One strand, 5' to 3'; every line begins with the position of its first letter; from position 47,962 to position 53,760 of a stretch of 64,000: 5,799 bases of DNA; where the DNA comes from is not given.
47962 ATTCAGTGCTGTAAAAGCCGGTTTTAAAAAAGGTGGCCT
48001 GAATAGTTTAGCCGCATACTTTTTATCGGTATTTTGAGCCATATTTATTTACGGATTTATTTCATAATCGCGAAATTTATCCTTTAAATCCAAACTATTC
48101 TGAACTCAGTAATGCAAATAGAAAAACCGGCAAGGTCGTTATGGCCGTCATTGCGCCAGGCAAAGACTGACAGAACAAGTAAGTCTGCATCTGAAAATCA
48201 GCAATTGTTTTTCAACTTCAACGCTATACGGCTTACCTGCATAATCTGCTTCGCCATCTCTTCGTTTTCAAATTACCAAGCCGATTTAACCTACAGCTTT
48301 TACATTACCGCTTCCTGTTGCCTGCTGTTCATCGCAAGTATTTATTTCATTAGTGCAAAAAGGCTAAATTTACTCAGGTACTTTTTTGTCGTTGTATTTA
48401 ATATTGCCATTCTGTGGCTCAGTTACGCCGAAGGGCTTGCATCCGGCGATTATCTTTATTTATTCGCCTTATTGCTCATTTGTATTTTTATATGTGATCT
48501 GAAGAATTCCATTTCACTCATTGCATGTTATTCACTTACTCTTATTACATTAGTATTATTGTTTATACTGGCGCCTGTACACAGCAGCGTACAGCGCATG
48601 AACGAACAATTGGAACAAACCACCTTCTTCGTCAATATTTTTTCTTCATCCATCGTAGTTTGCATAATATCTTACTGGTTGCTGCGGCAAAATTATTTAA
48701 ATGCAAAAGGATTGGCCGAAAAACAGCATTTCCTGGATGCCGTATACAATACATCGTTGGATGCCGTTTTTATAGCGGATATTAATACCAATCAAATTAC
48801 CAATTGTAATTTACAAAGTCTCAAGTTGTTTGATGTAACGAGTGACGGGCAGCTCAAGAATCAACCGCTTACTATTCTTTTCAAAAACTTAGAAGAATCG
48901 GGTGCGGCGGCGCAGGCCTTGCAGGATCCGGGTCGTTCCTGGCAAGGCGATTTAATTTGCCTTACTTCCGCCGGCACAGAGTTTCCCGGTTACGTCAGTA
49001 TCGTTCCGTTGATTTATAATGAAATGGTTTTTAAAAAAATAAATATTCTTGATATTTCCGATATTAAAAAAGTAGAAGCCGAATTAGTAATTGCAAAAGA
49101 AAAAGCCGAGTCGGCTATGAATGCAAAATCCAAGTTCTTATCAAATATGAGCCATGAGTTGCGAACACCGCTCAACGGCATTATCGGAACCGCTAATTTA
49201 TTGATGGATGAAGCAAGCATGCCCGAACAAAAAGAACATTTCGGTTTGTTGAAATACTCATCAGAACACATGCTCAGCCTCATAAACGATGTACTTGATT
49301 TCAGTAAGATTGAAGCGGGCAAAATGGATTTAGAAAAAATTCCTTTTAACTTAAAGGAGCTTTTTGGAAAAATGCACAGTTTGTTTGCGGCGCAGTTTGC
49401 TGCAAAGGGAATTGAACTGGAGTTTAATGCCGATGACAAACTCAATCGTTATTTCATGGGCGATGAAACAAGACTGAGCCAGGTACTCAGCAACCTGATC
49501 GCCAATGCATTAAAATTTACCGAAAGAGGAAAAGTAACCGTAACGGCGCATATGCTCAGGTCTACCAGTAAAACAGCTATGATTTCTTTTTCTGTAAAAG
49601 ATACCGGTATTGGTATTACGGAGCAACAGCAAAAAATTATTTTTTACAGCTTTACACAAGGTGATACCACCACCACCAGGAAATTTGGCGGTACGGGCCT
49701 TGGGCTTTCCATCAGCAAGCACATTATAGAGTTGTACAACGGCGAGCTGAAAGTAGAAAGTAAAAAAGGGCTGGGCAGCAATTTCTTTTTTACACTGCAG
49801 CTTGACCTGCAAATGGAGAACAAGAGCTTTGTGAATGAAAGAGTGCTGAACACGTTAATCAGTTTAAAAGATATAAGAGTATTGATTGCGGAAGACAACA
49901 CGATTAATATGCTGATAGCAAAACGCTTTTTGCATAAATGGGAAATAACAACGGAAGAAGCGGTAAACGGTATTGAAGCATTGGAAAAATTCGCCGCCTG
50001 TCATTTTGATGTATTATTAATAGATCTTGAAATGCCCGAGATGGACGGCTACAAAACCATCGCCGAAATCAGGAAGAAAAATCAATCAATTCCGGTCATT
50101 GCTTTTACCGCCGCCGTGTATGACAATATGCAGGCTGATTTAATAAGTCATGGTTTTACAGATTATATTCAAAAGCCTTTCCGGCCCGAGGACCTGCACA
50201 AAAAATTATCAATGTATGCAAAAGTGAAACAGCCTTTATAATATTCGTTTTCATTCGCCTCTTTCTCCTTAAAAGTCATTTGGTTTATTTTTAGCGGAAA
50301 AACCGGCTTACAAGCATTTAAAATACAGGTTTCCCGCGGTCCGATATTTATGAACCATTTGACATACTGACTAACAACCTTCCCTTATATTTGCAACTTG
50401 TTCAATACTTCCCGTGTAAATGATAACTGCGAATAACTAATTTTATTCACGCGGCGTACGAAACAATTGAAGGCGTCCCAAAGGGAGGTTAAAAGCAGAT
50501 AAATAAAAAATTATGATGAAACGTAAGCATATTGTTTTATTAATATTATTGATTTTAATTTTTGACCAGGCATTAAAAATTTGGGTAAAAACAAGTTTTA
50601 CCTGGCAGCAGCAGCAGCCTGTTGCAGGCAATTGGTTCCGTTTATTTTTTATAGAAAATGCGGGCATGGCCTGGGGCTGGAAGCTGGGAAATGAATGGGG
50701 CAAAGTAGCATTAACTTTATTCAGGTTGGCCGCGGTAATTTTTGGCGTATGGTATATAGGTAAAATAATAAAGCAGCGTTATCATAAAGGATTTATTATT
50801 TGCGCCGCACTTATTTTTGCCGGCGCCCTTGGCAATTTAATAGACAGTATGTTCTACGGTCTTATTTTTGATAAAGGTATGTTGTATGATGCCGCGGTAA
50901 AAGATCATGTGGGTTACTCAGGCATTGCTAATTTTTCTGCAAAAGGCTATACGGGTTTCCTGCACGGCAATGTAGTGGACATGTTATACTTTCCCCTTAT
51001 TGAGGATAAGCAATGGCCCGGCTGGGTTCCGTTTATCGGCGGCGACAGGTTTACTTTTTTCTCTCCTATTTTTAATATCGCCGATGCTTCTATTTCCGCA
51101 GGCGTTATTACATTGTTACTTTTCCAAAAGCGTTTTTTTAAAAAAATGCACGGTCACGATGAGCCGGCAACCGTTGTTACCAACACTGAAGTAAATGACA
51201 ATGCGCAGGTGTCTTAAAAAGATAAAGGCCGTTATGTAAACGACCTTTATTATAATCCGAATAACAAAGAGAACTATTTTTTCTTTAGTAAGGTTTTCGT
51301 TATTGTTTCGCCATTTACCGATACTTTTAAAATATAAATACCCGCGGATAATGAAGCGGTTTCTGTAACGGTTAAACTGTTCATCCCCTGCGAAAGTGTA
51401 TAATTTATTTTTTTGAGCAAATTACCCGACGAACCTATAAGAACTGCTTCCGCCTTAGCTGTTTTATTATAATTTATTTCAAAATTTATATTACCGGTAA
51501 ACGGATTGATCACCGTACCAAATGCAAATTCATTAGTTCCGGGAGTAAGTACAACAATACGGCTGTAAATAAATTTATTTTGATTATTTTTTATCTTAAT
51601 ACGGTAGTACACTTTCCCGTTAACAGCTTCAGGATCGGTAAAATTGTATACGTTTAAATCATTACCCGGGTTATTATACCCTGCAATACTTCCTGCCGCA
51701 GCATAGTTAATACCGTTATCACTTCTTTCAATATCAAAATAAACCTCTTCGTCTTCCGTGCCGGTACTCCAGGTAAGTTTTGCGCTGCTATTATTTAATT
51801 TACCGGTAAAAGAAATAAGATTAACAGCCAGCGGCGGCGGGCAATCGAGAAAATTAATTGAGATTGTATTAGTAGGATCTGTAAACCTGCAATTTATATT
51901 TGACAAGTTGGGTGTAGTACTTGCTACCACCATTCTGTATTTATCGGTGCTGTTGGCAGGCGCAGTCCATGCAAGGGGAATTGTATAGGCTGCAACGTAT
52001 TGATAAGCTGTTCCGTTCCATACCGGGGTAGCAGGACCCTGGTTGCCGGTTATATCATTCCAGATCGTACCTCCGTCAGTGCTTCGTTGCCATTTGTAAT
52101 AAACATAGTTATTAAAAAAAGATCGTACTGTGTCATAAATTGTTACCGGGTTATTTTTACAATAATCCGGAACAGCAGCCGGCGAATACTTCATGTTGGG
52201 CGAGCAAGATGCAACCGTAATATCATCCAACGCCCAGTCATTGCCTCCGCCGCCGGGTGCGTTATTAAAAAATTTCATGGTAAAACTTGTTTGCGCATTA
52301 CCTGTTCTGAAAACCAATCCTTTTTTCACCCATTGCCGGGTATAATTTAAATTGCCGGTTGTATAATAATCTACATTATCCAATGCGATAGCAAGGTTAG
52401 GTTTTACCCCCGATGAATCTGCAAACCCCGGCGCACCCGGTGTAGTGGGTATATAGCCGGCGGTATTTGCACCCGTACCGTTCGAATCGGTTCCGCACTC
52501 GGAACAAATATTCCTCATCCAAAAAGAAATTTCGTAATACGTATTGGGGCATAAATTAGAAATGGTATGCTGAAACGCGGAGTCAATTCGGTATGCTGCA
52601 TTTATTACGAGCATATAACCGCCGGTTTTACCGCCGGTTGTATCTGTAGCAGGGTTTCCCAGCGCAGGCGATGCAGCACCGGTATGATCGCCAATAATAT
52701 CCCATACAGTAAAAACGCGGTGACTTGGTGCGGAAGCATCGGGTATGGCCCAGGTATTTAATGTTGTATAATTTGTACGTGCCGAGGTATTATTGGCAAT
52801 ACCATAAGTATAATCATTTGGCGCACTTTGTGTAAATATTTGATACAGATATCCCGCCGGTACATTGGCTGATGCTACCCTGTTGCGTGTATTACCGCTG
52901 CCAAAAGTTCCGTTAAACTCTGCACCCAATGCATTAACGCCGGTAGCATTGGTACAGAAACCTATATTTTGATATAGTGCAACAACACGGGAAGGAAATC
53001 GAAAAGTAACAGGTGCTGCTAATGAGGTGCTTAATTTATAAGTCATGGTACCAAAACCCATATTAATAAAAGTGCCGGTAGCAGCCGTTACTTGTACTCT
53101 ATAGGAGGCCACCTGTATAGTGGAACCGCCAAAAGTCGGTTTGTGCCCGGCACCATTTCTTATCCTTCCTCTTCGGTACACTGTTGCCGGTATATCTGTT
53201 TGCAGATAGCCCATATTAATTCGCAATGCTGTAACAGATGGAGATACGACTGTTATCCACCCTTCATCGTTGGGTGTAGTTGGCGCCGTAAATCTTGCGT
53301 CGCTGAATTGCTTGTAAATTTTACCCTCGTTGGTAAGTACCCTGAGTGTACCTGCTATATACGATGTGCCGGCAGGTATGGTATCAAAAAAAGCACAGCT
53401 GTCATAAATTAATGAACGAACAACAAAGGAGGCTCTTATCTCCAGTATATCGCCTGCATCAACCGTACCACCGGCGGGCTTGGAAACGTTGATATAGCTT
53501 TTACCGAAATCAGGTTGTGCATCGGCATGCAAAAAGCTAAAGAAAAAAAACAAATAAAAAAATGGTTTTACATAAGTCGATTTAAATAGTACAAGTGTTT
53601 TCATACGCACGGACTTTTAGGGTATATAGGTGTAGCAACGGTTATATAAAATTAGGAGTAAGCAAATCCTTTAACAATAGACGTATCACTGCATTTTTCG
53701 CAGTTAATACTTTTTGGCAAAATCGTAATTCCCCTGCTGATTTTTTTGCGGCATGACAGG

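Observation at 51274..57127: Tandem paralogous giant T9SS cargo proteins sharing an uncharacterised conserved core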

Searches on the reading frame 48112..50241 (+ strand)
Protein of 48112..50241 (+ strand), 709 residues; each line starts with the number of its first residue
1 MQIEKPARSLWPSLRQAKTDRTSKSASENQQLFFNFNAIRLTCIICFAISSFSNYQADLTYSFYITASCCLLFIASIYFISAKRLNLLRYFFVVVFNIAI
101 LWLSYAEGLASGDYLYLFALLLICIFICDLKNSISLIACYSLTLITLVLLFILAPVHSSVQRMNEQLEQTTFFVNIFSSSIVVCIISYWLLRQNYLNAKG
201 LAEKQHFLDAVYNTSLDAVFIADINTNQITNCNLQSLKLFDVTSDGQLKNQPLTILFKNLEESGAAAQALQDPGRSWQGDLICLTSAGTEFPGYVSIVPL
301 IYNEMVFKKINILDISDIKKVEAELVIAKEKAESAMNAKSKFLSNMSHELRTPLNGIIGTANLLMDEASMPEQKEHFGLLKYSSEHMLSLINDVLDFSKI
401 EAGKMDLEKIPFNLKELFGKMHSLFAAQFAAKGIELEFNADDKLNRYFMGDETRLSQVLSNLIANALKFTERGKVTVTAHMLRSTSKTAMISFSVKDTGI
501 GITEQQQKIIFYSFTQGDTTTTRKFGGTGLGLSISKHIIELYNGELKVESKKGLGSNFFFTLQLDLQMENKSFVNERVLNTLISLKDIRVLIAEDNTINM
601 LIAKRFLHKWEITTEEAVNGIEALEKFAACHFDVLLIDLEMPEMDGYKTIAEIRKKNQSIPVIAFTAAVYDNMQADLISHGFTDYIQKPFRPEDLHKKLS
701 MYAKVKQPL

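Call 38: search_protein_families(library=pfam, proteins=[window:48112-50241:+], max_evalue=0.001)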
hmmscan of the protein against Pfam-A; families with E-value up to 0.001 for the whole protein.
window:48112-50241:+ (709 aa): 4 families
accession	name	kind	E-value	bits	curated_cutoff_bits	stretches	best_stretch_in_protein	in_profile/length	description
PF02518.31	HATPase_c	-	1.1e-27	97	26.4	1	450-565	1-110/111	Histidine kinase-, DNA gyrase B-, and HSP90-like ATPase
PF00072.30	Response_reg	-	9e-26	90.7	30.2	1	590-699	1-110/111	Response regulator receiver domain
PF00512.31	HisKA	-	4.7e-22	78.3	26.9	1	338-403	1-66/66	His Kinase A (phospho-acceptor) domain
PF13426.13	PAS_9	-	4.6e-08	33.7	27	1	217-317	2-103/103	PAS domain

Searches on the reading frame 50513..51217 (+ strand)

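Call 38: search_protein_families(library=pfam, proteins=[window:50513-51217:+], max_evalue=0.001)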
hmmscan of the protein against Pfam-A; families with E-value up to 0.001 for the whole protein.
window:50513-51217:+ (234 aa): 1 family
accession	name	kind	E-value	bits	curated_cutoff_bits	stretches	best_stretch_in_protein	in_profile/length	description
PF01252.23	Peptidase_A8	-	2.3e-32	112.6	25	1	10-203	1-138/142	Signal peptidase (SPase) II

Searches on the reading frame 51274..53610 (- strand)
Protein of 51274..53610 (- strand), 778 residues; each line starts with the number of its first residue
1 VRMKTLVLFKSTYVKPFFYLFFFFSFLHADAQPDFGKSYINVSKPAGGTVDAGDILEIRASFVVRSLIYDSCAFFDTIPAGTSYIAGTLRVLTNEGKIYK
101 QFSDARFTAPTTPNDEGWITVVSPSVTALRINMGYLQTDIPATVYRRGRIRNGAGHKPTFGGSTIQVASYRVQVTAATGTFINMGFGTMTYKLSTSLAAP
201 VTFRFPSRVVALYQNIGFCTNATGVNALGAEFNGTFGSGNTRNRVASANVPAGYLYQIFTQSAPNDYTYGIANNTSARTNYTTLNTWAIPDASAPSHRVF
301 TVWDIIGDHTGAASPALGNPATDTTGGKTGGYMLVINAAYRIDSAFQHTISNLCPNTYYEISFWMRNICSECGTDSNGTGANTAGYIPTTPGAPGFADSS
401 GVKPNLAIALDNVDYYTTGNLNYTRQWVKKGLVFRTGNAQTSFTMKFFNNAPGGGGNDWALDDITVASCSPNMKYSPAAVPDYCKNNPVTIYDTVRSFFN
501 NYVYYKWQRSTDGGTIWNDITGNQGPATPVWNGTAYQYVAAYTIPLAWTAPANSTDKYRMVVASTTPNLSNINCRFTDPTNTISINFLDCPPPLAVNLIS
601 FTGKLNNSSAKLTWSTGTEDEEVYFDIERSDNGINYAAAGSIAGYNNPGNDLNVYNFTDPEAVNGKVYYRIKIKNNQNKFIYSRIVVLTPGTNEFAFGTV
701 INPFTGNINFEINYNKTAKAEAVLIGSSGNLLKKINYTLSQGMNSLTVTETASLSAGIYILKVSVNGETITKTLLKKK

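Call 4: search_protein_families(library=pfam, proteins=[window:51274-53610:-], max_evalue=0.1)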
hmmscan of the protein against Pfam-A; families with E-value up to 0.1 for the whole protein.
window:51274-53610:- (778 aa): 1 family
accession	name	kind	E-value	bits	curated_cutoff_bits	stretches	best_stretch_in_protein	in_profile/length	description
PF18962.6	Por_Secre_tail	-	0.0017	19.1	27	1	702-773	4-72/75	Secretion system C-terminal sorting domain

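Call 5: search_protein_families(library=ncbifam, proteins=[window:51274-53610:-], max_evalue=0.1)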
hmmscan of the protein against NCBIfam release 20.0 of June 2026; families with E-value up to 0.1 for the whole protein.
window:51274-53610:- (778 aa): 2 families
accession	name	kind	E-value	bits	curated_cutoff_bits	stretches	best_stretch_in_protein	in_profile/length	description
TIGR04183.1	Por_Secre_tail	domain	1.9e-06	27.8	23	1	702-777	4-72/72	T9SS type A sorting domain-containing protein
TIGR01451.2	B_ant_repeat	repeat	0.0078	16.2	24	0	76-91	35-50/53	DUF11 type repeat protein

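Call 17: search_solved_structures(query=A1, max_evalue=10, show_alignments=3)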
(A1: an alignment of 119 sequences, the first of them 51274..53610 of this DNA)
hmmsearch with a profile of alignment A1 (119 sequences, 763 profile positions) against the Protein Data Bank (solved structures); distinct sequences matched with E-value up to 10: 2.
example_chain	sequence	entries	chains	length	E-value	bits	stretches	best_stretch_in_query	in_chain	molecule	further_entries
5n76_A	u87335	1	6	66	1.9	9.6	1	42-62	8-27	CooT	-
6y8v_A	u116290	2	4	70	1.9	9.6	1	42-62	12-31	CooT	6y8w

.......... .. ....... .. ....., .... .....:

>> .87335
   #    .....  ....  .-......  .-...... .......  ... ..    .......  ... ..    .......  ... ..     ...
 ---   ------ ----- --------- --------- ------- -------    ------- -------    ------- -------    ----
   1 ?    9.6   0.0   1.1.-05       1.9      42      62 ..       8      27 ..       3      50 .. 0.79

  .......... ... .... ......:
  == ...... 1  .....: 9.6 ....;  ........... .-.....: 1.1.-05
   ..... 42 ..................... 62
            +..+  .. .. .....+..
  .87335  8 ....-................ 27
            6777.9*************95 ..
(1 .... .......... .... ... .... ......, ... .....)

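Call 19: find_related_loci(query=A1, collection=genome_contigs, flank=10000)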
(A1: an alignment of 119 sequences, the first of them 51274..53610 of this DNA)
Query A1 (778 aa) in genome_contigs; peptide patterns used: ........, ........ (x = any residue, [..] = any of these).
600 stretches matched a pattern (row limit reached: there are more); 543 encode a relative of the query (tblastn E <= 1e-3); the best 80 are kept; 80 distinct loci.
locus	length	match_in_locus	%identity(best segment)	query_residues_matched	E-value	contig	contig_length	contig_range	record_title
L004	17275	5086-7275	59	34-777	0e+0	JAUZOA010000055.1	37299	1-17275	MAG: Bacteroidota bacterium isolate bin6(0d) GEGALLOD_55, whole genome shotgun sequence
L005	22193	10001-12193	59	34-777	0e+0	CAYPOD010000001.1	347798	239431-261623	MAG TPA_asm: uncultured Chitinophaga sp. isolate SRP329715_co2_61 genome assembly, contig: NODE_35_length_347798_cov_12.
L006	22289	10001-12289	57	3-777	0e+0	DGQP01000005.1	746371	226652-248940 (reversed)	MAG TPA_asm: Chitinophagaceae bacterium UBA4411 UBA4411_contig_32, whole genome shotgun sequence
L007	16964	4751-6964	59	32-776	0e+0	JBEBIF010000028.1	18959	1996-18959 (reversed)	MAG: Chitinophagaceae bacterium isolate SF1_2_17 NODE_2128_length_18980_cov_4.107515, whole genome shotgun sequence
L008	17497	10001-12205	60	32-777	0e+0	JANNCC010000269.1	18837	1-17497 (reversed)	MAG: Chitinophagaceae bacterium isolate OTE_78_metabat_244_sub OTE_78_k141_3321693, whole genome shotgun sequence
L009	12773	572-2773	58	32-776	0e+0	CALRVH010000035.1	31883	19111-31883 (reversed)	MAG: Chitinophaga pinensis isolate JJ-MEM5D2-223-6-m1-bin345 genome assembly, contig: JJ-MEM5D2-223-C267, whole genome s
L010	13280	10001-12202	59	32-777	0e+0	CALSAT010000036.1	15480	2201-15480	MAG: Bacteroides fragilis isolate JJ-MO2A5-297-2-m2-bin122 genome assembly, contig: JJ-MO2A5-297-C124, whole genome shot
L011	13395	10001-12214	59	32-776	0e+0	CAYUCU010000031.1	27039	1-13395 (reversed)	MAG TPA_asm: uncultured Chitinophaga sp. isolate SRP150892_co2_494 genome assembly, contig: NODE_2297_length_27039_cov_5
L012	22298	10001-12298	57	6-777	0e+0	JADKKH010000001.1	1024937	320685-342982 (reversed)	MAG: Chitinophagaceae bacterium isolate Vibo_18-Q3-R45-57_MAXAC.177 tig00000762-10-10242710, whole genome shotgun sequen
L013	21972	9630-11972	55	1-777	0e+0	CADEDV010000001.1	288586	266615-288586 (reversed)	MAG: uncultured Bacteroidetes bacterium isolate Bacteroidetes sp. RBC053 genome assembly, contig: MAG053_1, whole genome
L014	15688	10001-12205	56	32-777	0e+0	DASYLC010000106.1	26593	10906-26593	MAG TPA_asm: Chitinophagaceae bacterium isolate SMAG_U4338 k141_3854155, whole genome shotgun sequence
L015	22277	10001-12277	57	8-777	0e+0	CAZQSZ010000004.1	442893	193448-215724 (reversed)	MAG TPA_asm: uncultured Chitinophaga sp. isolate binchicken_co277_100 genome assembly, contig: NODE_26_length_442893_cov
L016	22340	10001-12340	56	2-777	0e+0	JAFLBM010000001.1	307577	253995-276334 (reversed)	MAG: Chitinophagales bacterium isolate UWPOB_CHIT5 gnl_X_OMANHLCP_1, whole genome shotgun sequence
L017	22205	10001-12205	56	32-777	0e+0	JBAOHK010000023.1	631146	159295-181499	MAG: Chitinophagaceae bacterium isolate AS_Ams2_Bin15 np1-np2_contig_8869, whole genome shotgun sequence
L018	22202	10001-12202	58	32-777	0e+0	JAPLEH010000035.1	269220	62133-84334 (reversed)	MAG: Bacteroidetes bacterium isolate LacPavin_0920_WC90_MAG_44_13 LacPavin_0920_WC90_scaffold_608053, whole genome shotg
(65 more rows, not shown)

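Call 27: predict_structure(alignment_id=A1)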
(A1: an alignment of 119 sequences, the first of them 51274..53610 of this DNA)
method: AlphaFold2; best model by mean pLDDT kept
length: 778 residues; sequences in the alignment: 119
mean_pLDDT: 82.0   pTM: 0.68
mean pLDDT of the five models: 82.0, 81.0, 80.1, 79.6, 78.7
residues with pLDDT >= 90: 365; 70-90: 261; 50-70: 88; < 50: 64
segments of 3 or more residues with pLDDT < 50: 1-7, 229-240, 274-277, 280-305, 321-331
pLDDT, mean of each block of 10 residues (from residue 1): 45 76 68 87 93 96 90 95 95 85 86 86 87 91 92 79 88 97 92 87 94 86 56 39 62 71 65 51 40 33 49 55 46 67 79 93 82 73 65 60 87 94 82 93 91 75 83 83 88 94 97 94 96 94 94 93 96 88 88 79 89 90 95 92 83 92 93 90 87 76 89 91 94 96 91 94 95 90
secondary structure, 60 per line:
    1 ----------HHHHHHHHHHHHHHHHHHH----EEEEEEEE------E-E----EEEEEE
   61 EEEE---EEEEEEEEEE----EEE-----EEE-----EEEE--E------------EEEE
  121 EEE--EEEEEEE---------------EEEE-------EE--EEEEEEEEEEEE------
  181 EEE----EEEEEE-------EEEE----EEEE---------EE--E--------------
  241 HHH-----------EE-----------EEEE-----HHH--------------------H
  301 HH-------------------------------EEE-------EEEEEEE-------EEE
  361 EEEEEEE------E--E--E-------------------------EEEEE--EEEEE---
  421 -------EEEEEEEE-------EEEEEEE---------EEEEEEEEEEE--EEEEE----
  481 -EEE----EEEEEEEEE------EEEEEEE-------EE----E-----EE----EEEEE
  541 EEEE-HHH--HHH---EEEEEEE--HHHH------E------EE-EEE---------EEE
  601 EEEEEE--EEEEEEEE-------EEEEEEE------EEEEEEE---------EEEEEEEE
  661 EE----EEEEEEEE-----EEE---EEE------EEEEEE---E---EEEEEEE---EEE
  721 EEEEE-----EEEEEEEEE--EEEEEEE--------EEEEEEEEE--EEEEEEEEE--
elements in order (helices of 4 or more, strands of 3 or more residues): H11-29 E34-41 E55-64 E68-77 E82-84 E90-92 E98-101 E117-123 E126-132 E148-151 E163-174 E181-183 E188-193 E201-204 E209-212 E268-271 E334-336 E344-350 E358-367 E406-410 E413-417 E428-435 E443-449 E459-469 E472-476 E482-484 E489-497 E504-510 E536-544 E557-563 H566-569 E586-588 E598-606 E609-616 E624-630 E637-643 E653-662 E667-674 E680-682 E686-688 E695-700 E708-714 E718-725 E731-739 E742-748 E757-765 E768-776

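Call 31: fold_search(model_id=the predicted structure, library=pdb)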
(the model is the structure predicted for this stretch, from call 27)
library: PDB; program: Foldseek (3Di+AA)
matches with E <= 10: 1937; with E <= 0.001: 320
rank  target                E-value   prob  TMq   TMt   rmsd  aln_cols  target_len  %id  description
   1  2v5y                  2.8e-11  1.00  0.12  0.16  40.4       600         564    9  Crystal structure of the receptor protein tyrosine phosphatase mu ectodomain (released 2007-09-11)
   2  7ptp_A                6.7e-11  1.00  0.14  0.14  23.3       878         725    8  In-situ structure of pentameric S-layer protein (released 2021-12-15)
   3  4u4j                  2.8e-09  1.00  0.16  0.09  38.0       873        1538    8  Crystal structure of Salmonella alpha-2-macroglobulin mutant Y1175G (released 2014-09-17)
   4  6za2_A                9.1e-09  1.00  0.16  0.12  18.7       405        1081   10  Crystal structure of dimeric latent PorU from Porphyromonas gingivalis (released 2021-09-29)
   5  6za2_B                9.1e-09  1.00  0.15  0.12  26.7      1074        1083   10  Crystal structure of dimeric latent PorU from Porphyromonas gingivalis (released 2021-09-29)
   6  2xwx_A                1.2e-08  1.00  0.10  0.19  18.2       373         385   12  Vibrio cholerae colonization factor GbpA crystal structure (released 2011-11-16)
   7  9ijj_h                1.5e-08  1.00  0.12  0.08  31.9       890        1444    8  In situ structure of the central apparatus in mouse sperm axoneme. (released 2025-06-04)
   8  7ad7_B                1.9e-08  1.00  0.20  0.23  33.8       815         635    6  Crystal structure of human complement C5 in complex with the K8 bovine knob domain peptide. (released 2021-03-10)
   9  7sqc_2B               1.9e-08  1.00  0.12  0.12  45.9       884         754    9  Ciliary C1 central pair apparatus isolated from Chlamydomonas reinhardtii (released 2022-04-13)
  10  8cml_E                2.3e-08  1.00  0.19  0.22  34.0       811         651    7  Cryo-EM structure of complement C5 in complex with nanobodies UNbC5-1 and UNbC5-2 (released 2023-09-27)
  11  4u48                  3.1e-08  1.00  0.17  0.10  37.4       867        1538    9  Crystal structure of Salmonella alpha-2-macroglobulin (released 2014-09-17)
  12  7s62                  5.9e-08  1.00  0.16  0.10  40.3      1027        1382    8  Locally refined protomer structure of native-form oocyte/egg Alpha-2-Macroglobulin (A2Moo) tetramer (released 2022-01-05)
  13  6grt_B                6.9e-08  1.00  0.13  0.16  23.9       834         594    8  Paired immunoglobulin-like receptor B (PirB) or Leukocyte immunoglobulin-like receptor subfamily B member 3 (LILRB3) f (released 2019-02-06)
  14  8k53_A                6.9e-08  1.00  0.13  0.13  35.4       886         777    8  Structure of the Dimeric Human CNTN2 Ig 1-6-FNIII 1-2 Domain in an Asymmetric State (released 2023-12-06)
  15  7mrq                  7.3e-08  1.00  0.10  0.23  23.1       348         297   16  Chicken CNTN4 FN1-FN3 domains with T751A, V752A, Y781A, E786A mutations (released 2022-01-05)
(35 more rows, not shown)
